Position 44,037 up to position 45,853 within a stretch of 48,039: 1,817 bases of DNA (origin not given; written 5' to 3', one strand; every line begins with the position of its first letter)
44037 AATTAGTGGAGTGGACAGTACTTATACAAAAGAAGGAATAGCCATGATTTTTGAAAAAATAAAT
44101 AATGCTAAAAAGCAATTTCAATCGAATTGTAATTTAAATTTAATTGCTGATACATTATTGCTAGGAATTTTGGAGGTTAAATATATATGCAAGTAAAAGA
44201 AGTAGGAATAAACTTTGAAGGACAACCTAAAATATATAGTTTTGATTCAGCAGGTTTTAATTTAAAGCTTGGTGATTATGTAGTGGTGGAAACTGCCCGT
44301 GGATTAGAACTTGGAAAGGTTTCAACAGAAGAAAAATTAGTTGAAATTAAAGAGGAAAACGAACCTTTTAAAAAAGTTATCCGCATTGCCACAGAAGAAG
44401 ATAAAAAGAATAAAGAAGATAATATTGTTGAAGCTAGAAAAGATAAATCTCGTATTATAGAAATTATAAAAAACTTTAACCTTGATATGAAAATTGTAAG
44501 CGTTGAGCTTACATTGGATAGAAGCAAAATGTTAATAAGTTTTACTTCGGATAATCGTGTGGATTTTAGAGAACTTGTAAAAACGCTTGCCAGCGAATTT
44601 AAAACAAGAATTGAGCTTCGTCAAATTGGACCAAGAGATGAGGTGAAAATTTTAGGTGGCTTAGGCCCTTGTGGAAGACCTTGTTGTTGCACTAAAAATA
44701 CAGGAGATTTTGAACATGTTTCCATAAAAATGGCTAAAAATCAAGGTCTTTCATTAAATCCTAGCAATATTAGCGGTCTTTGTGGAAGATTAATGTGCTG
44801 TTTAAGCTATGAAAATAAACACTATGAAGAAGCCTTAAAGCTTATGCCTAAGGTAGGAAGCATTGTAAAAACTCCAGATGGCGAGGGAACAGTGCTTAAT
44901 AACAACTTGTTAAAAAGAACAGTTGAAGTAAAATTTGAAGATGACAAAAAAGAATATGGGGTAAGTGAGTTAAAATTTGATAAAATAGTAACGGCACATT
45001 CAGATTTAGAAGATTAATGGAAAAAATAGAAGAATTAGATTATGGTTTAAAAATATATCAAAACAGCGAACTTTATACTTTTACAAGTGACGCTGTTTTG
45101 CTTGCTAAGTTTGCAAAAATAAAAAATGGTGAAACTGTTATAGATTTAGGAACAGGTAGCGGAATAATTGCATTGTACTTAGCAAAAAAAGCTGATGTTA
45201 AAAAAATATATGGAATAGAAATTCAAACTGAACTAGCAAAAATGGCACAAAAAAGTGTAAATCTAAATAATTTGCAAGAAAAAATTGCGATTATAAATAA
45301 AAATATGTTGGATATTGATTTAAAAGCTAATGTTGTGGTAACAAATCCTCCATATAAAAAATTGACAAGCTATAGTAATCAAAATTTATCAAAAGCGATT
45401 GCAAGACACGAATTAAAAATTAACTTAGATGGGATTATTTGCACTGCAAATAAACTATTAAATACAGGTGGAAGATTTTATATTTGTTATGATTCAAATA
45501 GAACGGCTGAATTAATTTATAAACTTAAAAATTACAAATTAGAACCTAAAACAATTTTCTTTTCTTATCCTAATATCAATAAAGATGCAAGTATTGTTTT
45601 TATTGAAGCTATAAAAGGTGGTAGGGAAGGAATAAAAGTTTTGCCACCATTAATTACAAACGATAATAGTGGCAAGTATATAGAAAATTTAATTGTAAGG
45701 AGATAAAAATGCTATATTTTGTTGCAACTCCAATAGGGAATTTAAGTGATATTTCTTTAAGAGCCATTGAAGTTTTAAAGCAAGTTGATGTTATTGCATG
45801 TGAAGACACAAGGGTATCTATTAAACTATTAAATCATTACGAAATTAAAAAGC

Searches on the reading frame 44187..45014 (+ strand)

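Call 74: search_protein_families(library=pfam, proteins=[window:44187-45014:+], max_evalue=0.00001)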
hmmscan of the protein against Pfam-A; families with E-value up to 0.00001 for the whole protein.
window:44187-45014:+ (276 aa): 1 family
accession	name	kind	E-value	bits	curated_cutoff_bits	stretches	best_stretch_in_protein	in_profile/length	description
PF04468.17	PSP1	-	3.8e-28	98.1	27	1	62-147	1-86/86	PSP1 C-terminal conserved region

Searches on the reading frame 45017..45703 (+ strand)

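Call 74: search_protein_families(library=pfam, proteins=[window:45017-45703:+], max_evalue=0.00001)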
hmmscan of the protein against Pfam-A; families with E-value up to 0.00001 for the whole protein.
window:45017-45703:+ (229 aa): 11 families
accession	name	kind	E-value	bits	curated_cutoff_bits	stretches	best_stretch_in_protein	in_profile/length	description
PF05175.20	MTS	-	8.3e-15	55.3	23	1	26-164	21-146/170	Methyltransferase small domain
PF06325.19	PrmA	-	2.2e-10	41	22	1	35-110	159-233/296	Ribosomal protein L11 methyltransferase (PrmA)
PF02475.24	TRM5-TYW2_MTfase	-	7.8e-10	39.4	28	1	34-114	33-115/164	TRM5/TYW2 methyltransferase domain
PF00398.26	RrnaAD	-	3.2e-09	36.7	24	1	33-128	26-115/263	Ribosomal RNA adenine dimethylase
PF13847.12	Methyltransf_31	-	1.2e-08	35.2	27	1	35-172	1-124/145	Methyltransferase domain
PF02384.22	N6_Mtase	-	1.9e-07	31.2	20.4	1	18-126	27-146/311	N-6 DNA Methylase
PF12847.13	Methyltransf_18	-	2.7e-07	31.1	27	1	33-99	10-76/151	Methyltransferase domain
PF02353.26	CMAS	-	7.2e-07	29.2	27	1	31-109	56-133/273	Mycolic acid cyclopropane synthetase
PF08123.19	DOT1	-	1.1e-06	28.8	23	1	33-110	38-113/205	Histone methylation protein DOT1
PF13649.12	Methyltransf_25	-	2.6e-06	28.5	27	1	41-105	1-63/97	Methyltransferase domain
PF13489.12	Methyltransf_23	-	7.7e-06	26.2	27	0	29-108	13-86/164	Methyltransferase domain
